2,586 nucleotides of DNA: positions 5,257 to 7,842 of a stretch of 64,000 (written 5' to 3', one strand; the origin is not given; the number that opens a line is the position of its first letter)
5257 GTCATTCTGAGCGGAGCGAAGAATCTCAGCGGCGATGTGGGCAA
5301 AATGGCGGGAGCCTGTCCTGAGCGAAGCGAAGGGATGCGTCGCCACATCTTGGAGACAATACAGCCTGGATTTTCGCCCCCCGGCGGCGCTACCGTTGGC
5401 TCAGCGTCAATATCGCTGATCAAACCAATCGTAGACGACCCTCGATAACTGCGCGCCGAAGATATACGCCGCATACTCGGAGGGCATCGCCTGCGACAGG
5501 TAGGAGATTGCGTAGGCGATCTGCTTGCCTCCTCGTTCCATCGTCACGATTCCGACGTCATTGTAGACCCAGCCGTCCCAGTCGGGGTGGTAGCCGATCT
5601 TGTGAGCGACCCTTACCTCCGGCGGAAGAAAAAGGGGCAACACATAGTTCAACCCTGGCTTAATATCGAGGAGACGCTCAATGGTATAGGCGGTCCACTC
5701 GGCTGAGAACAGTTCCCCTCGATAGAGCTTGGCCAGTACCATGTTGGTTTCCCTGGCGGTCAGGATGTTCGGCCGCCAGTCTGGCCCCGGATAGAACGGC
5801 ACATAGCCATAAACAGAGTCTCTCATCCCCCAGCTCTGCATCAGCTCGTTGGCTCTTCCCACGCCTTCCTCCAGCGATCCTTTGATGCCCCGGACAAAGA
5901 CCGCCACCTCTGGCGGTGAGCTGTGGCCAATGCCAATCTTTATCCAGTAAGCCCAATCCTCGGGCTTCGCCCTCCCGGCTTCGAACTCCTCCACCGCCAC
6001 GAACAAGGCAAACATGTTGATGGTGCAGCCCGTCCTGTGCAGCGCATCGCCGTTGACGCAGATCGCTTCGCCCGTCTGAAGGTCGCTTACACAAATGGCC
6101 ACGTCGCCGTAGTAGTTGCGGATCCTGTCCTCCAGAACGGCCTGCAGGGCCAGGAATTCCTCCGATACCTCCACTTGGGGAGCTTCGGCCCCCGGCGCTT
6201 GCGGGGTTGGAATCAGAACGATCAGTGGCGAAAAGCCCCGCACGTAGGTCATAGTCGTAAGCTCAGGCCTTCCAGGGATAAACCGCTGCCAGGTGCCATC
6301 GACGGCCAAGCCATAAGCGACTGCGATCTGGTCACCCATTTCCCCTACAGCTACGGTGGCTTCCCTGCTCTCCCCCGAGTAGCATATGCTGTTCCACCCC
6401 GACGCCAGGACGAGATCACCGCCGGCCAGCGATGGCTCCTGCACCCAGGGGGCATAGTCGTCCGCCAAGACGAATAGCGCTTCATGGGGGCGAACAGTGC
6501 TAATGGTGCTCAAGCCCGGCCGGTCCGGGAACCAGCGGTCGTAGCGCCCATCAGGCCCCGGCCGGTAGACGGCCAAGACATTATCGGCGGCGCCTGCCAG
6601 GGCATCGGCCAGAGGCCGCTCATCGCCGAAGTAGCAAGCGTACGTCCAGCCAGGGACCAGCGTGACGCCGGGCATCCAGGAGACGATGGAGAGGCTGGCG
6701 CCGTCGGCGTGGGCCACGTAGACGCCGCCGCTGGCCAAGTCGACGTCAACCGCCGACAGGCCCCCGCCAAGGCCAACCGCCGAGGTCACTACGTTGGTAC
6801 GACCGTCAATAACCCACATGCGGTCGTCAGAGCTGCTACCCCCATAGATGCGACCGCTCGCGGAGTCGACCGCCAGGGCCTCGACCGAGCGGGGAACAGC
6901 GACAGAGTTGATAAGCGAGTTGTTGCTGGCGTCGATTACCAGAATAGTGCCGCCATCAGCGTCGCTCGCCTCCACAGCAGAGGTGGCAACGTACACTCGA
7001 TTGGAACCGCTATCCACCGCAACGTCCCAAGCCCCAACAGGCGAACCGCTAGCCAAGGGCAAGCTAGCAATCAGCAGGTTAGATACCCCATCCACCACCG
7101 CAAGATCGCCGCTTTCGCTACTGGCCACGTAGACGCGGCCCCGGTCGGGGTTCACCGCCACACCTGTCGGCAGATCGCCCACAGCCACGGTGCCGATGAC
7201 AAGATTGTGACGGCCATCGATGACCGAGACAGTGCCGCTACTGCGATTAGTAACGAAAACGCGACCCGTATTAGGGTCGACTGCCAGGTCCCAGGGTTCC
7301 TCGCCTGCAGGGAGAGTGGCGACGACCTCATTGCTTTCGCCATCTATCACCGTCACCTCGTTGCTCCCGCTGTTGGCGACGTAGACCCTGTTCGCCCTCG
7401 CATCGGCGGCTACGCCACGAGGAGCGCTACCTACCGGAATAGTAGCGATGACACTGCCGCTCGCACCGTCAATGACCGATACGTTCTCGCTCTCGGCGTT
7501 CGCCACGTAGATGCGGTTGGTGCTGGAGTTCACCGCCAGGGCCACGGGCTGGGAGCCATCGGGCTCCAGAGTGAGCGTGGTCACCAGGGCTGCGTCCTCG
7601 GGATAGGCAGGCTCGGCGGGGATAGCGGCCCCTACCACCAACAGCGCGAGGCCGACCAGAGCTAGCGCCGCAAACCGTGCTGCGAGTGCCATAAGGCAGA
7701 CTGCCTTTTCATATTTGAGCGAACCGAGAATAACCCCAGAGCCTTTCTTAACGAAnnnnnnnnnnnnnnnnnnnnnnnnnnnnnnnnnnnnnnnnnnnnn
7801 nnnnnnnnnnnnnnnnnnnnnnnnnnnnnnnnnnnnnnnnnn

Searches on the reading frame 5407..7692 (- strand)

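Call 76: search_protein_families(library=pfam, proteins=[window:5407-7692:-])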
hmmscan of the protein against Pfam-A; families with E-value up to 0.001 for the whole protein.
window:5407-7692:- (761 aa): 4 families
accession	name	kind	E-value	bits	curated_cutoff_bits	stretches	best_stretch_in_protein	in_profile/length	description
PF13354.11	Beta-lactamase2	-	2.5e-16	60.1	22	1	612-729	101-212/214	Beta-lactamase enzyme family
PF01436.27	NHL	-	1.1e-15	57.2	20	0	132-157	3-27/28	NHL repeat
PF21783.3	YNCE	-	2e-08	34.4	27.1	1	48-206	29-189/339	YNCE-like beta-propeller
PF10282.15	Lactonase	-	8.7e-06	25.6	21.7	0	43-117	239-319/344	Lactonase, 7-bladed beta-propeller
